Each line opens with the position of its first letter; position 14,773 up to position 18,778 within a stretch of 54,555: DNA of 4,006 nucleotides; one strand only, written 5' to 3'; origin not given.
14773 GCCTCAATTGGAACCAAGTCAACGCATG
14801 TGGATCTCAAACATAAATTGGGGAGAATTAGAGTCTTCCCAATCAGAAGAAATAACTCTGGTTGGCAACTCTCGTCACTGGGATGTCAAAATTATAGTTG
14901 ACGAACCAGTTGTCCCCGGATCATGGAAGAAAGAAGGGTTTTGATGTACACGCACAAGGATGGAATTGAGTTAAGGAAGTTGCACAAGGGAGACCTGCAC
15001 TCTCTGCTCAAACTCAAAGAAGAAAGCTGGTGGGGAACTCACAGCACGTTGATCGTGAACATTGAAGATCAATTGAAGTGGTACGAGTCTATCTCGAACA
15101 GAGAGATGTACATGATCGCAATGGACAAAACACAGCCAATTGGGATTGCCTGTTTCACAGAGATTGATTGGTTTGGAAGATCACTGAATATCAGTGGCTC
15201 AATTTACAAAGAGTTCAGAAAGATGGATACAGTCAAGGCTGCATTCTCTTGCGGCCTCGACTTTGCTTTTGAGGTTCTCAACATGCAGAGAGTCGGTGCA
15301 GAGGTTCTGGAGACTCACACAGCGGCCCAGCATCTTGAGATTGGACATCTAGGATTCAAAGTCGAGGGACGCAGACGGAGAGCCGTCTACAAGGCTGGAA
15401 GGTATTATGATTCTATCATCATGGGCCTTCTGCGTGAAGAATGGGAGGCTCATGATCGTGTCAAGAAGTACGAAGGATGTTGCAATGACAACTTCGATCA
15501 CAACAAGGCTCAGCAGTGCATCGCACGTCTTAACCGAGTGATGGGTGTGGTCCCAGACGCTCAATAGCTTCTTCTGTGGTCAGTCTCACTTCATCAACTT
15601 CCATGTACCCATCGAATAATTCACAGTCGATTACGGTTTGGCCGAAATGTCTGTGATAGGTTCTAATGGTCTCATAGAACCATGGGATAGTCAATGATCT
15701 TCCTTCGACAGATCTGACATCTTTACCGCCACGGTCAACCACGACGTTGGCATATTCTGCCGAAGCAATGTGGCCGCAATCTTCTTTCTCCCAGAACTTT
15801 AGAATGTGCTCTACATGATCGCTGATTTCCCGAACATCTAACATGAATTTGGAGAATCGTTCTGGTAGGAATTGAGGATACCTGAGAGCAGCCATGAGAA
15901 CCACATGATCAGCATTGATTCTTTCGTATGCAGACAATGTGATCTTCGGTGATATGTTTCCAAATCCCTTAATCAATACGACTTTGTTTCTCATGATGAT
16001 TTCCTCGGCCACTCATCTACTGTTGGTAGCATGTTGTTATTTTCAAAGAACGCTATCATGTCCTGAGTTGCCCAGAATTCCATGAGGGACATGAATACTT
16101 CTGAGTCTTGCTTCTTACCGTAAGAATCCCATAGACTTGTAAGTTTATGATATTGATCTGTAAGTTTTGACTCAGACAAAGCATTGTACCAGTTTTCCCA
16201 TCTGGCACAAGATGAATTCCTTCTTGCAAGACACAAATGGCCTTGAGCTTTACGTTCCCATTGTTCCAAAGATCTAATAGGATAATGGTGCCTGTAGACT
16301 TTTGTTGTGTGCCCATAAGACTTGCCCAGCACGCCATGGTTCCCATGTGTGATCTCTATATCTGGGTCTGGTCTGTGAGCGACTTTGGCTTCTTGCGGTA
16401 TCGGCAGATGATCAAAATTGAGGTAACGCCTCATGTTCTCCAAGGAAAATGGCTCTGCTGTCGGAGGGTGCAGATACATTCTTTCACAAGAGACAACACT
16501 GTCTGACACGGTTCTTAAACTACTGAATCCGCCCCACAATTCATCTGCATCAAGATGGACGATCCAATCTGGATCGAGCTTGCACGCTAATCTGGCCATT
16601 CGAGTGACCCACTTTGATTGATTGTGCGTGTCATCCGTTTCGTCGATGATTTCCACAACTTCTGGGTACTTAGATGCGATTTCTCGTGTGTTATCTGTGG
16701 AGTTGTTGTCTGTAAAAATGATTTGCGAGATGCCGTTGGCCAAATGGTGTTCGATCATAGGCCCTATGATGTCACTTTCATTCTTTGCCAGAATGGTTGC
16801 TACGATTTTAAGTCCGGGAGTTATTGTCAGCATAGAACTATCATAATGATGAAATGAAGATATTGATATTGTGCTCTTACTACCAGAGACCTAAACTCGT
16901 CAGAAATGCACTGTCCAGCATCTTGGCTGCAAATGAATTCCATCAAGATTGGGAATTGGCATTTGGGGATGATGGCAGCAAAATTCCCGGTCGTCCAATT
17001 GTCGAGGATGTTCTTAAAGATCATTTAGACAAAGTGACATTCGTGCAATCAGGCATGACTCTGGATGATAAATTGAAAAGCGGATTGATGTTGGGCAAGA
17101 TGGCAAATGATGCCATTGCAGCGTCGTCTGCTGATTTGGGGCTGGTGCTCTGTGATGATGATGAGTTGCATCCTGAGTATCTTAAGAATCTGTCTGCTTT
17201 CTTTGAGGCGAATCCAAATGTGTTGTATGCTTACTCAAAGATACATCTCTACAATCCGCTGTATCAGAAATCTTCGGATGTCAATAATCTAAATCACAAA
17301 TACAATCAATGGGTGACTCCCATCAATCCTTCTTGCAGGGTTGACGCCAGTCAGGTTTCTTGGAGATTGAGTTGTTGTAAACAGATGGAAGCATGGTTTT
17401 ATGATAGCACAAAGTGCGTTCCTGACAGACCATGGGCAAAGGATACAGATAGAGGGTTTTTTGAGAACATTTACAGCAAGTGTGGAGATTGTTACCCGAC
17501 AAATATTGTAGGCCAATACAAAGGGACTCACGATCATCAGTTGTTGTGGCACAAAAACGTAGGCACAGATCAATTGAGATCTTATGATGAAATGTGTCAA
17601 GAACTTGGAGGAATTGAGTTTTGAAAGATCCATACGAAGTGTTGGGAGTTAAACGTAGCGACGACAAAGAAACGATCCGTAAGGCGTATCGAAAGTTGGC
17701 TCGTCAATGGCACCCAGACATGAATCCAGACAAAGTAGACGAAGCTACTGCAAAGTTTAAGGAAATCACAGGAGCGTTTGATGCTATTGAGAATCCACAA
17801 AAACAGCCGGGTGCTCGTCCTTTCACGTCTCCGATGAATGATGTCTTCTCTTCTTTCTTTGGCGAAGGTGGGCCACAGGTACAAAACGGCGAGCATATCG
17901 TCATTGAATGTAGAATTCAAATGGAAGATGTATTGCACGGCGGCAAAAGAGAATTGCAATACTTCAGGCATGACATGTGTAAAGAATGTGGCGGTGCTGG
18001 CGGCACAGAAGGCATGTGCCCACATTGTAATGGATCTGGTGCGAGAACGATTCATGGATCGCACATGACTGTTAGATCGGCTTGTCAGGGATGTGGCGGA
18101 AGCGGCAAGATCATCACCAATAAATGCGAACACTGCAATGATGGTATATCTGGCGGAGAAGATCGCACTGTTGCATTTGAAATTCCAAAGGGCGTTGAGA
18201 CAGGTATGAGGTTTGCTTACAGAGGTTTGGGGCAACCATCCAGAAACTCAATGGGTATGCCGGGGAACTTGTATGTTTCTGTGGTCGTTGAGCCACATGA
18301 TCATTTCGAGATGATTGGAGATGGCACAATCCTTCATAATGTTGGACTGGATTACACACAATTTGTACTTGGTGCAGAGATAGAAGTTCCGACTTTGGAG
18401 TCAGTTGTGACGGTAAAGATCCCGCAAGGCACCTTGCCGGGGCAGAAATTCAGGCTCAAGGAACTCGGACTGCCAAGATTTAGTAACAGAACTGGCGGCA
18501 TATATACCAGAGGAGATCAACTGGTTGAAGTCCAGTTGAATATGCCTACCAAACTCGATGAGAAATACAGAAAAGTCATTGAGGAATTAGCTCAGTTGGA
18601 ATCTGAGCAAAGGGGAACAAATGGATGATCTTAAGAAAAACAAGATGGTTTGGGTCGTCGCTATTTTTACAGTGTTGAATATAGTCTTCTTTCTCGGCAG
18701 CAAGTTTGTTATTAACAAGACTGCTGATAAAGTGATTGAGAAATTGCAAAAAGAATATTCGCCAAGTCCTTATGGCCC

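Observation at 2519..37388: Phage-encoded translation toolkit: bS21, IF1 (with loop insertion), IF3, peptide deformylase, DnaJ and two Rim-like acetyltransferases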

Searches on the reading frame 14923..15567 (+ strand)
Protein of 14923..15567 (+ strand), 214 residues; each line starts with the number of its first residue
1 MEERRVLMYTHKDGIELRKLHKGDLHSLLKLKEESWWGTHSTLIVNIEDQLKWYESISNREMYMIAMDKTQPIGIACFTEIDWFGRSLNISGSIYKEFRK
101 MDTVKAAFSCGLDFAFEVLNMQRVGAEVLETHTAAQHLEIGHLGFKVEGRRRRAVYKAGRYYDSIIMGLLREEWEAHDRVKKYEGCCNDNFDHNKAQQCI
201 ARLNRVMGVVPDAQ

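Call 4: search_protein_families(library=pfam, proteins=[window:14923-15567:+], max_evalue=0.01)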
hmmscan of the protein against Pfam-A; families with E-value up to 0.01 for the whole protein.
window:14923-15567:+ (214 aa): 2 families
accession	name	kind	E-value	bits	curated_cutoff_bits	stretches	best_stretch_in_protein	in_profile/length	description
PF13302.13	Acetyltransf_3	-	7.7e-08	33.6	25.4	1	16-138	3-131/138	Acetyltransferase (GNAT) domain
PF13420.13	Acetyltransf_4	-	2.6e-06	28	24.3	1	18-166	2-155/155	Acetyltransferase (GNAT) domain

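Call 5: search_protein_families(library=ncbifam, proteins=[window:14923-15567:+], max_evalue=0.01)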
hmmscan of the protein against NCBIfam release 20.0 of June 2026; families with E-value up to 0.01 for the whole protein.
window:14923-15567:+ (214 aa): 2 families
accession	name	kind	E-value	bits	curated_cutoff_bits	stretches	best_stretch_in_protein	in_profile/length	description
TIGR03585.1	PseH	equivalog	2.3e-08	34.3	93.1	1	40-167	28-155/156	UDP-4-amino-4,6-dideoxy-N-acetyl-beta-L-altrosamine N-acetyltransferase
NF011709.0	PRK15130.1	equivalog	6.2e-07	29.4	218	1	56-177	54-172/186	spermidine N1-acetyltransferase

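Call 54: search_solved_structures(query=window:14923-15564:+, max_evalue=0.001)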
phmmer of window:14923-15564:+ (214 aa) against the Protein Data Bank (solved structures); distinct sequences matched with E-value up to 0.001: 23.
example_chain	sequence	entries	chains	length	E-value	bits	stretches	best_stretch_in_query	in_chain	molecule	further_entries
8fv0_C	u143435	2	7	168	2.3e-11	46.9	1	57-174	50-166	Diamine N-acetyltransferase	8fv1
5ix3_A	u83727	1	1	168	2.9e-11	46.6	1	57-174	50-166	Diamine N-acetyltransferase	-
1nsl_A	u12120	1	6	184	1.9e-06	30.9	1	73-176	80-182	Probable acetyltransferase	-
6vfm_A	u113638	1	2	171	2.3e-06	30.6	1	16-173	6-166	Spermidine N1-acetyltransferase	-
6vfn_A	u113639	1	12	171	6.3e-06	29.1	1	36-173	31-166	Spermidine N1-acetyltransferase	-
7kwh_A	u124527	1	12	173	1.3e-05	28.1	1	15-172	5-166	Spermidine N(1)-acetyltransferase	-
3owc_A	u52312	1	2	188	1.7e-05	27.7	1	114-176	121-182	Probable acetyltransferase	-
3tth_A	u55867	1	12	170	2.5e-05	27.2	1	52-172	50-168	Spermidine N1-acetyltransferase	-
7kx2_A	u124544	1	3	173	2.9e-05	26.9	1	16-172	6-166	Spermidine N(1)-acetyltransferase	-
7kwx_A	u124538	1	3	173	3e-05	26.9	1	16-172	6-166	Spermidine N(1)-acetyltransferase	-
6dau_A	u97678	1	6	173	3.8e-05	26.6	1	16-172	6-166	Spermidine N1-acetyltransferase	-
4jjx_A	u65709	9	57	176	3.9e-05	26.5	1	15-172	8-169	Spermidine n1-acetyltransferase | Spermidine N(1)-acetyltransferase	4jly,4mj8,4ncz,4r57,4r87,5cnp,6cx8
4ygo_A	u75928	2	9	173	4.1e-05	26.5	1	16-172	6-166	Spermidine n1-acetyltransferase | Spermidine N(1)-acetyltransferase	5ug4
3igr_A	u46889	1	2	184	4.2e-05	26.4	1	59-175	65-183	Ribosomal-protein-S5-alanine N-acetyltransferase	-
4mhd_A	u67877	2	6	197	5e-05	26.2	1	15-172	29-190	Spermidine n1-acetyltransferase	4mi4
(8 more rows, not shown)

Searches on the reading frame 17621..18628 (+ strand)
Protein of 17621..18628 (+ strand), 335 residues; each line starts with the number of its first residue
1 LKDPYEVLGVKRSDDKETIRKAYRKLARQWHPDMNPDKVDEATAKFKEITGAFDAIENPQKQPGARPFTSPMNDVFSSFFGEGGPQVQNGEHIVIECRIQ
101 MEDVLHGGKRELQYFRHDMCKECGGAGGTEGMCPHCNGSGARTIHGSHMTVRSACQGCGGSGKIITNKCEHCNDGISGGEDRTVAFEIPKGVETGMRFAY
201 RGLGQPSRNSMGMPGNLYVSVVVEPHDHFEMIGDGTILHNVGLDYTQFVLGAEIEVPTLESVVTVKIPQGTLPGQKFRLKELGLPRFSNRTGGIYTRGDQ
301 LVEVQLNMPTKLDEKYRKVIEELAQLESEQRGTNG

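Call 4: search_protein_families(library=pfam, proteins=[window:17621-18628:+], max_evalue=0.01)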
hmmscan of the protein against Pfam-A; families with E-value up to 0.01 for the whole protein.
window:17621-18628:+ (335 aa): 3 families
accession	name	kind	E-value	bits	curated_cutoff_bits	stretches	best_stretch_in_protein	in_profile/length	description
PF01556.23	DnaJ_C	-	5.7e-32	111.3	26.6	1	94-309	2-152/152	DnaJ C terminal domain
PF00226.36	DnaJ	-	1e-18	67.6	27.8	1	3-61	1-58/63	DnaJ domain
PF00684.25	DnaJ_CXXCXGXG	-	4.9e-07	30.3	32.7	1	120-173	1-62/65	DnaJ central domain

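Call 5: search_protein_families(library=ncbifam, proteins=[window:17621-18628:+], max_evalue=0.01)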
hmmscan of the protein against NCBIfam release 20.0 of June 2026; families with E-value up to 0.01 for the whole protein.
window:17621-18628:+ (335 aa): 14 families
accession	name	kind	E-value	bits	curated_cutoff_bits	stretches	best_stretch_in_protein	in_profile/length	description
TIGR02349.1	DnaJ_bact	equivalog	6.1e-75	252.8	377.2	2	70-325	90-352/354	molecular chaperone DnaJ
NF008035.0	PRK10767.1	subfamily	5.3e-69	233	338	2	66-328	86-350/374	molecular chaperone DnaJ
NF010894.0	PRK14301.1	equivalog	6.8e-60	203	548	2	73-330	94-354/373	chaperone protein DnaJ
NF010874.0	PRK14281.1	equivalog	4.5e-53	180.8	619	2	88-325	134-371/397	chaperone protein DnaJ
NF010871.0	PRK14278.1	equivalog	5.3e-52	176.9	502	1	2-331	3-355/378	molecular chaperone DnaJ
NF010872.0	PRK14279.1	equivalog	7.7e-51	173.4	556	2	70-328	121-380/394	molecular chaperone DnaJ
NF010885.0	PRK14292.1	equivalog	5.3e-45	154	585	1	2-325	2-347/371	chaperone protein DnaJ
NF037946.1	terminal_TopJ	equivalog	1.6e-33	116.2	300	2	89-304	593-805/810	terminal organelle assembly protein TopJ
NF007618.0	PRK10266.1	equivalog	2.5e-33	115.9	403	2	182-328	158-295/306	curved DNA-binding protein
NF010892.0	PRK14299.1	equivalog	5.9e-30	104.5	392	2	181-326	155-286/291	chaperone protein DnaJ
TIGR03835.1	termin_org_DnaJ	equivalog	8.4e-19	67.5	512.25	2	2-62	2-60/871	terminal organelle assembly protein TopJ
NF006948.0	PRK09430.1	equivalog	7.5e-10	38.9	162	1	2-59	200-263/267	co-chaperone DjlA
NF050028.1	CldAdptActJ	equivalog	7.6e-08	32.8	150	1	1-62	1-66/93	cold adaptation protein ActJcold adaptation protein ActJ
NF006502.0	PRK08937.3-2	equivalog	6.3e-07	29.1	259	1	3-57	204-262/275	adenylosuccinate lyase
